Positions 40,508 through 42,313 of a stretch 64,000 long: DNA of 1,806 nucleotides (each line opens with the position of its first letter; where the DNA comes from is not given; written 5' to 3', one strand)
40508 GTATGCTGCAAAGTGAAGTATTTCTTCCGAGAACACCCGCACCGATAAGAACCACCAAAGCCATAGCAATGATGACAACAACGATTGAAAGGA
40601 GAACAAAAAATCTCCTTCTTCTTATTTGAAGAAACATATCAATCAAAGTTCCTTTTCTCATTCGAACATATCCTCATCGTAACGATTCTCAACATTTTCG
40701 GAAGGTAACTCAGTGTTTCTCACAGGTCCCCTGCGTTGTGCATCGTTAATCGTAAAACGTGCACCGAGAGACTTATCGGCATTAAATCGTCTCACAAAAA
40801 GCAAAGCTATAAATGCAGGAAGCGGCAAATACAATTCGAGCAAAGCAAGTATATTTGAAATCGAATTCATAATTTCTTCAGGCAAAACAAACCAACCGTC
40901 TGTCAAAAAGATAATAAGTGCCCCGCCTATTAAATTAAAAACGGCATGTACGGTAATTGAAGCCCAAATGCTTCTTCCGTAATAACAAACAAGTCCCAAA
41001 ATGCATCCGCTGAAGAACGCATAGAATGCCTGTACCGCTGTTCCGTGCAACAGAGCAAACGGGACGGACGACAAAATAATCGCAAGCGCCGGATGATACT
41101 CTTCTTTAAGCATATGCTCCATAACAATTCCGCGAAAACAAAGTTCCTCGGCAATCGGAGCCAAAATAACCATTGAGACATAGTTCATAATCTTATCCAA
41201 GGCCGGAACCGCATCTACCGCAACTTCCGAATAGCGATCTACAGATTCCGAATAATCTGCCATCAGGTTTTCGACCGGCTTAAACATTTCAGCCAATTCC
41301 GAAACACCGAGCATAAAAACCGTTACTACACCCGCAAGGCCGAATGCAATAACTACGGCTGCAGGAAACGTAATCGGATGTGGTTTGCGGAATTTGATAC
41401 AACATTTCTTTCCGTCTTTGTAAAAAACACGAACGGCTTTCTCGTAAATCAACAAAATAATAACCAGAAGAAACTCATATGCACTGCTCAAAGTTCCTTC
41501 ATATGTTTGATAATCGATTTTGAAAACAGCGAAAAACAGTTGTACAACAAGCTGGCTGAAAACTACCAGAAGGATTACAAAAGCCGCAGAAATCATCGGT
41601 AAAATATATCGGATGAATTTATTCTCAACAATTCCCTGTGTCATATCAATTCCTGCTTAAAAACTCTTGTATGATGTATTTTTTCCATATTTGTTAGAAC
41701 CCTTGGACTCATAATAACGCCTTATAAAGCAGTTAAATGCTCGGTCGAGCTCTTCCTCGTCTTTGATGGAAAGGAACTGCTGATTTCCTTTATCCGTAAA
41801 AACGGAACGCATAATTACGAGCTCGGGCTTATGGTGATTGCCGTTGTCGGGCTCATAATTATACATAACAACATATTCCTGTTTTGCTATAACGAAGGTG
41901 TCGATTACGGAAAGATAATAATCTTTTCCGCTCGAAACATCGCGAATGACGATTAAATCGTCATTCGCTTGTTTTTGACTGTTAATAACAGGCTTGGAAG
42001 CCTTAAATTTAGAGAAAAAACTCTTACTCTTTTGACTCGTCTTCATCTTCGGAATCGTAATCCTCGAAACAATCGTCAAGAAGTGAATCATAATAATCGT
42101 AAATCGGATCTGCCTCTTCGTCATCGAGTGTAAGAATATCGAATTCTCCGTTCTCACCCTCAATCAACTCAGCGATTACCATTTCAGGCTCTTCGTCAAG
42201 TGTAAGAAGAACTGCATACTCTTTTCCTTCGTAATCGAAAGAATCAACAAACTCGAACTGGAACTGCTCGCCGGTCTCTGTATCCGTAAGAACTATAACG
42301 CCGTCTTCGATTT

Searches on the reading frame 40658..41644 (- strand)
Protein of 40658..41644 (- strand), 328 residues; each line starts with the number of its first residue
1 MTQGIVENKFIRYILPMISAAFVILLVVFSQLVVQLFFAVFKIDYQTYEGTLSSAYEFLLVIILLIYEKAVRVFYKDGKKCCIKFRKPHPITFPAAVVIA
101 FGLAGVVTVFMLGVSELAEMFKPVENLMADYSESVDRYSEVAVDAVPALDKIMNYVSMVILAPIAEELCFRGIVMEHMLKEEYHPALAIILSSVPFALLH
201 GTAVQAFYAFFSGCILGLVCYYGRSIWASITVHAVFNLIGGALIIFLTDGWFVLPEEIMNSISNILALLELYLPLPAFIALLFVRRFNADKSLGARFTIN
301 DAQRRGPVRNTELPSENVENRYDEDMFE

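Call 9: search_protein_families(library=pfam, proteins=[window:40658-41644:-], max_evalue=0.01)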
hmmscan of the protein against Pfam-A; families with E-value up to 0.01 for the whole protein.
window:40658-41644:- (328 aa): 1 family
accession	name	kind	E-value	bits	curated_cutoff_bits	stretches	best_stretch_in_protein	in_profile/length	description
PF02517.21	Rce1-like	-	1.6e-20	73.6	22.4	1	152-239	5-93/93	Type II CAAX prenyl endopeptidase Rce1-like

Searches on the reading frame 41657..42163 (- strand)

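Call 40: search_protein_families(library=pfam, proteins=[window:41657-42163:-], max_evalue=0.001)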
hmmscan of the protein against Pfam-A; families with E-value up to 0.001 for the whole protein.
window:41657-42163:- (168 aa): 1 family
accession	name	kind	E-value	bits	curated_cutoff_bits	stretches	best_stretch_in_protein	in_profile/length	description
PF06949.16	DUF1292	-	1e-08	36.3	24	1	79-146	3-70/75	Protein of unknown function (DUF1292)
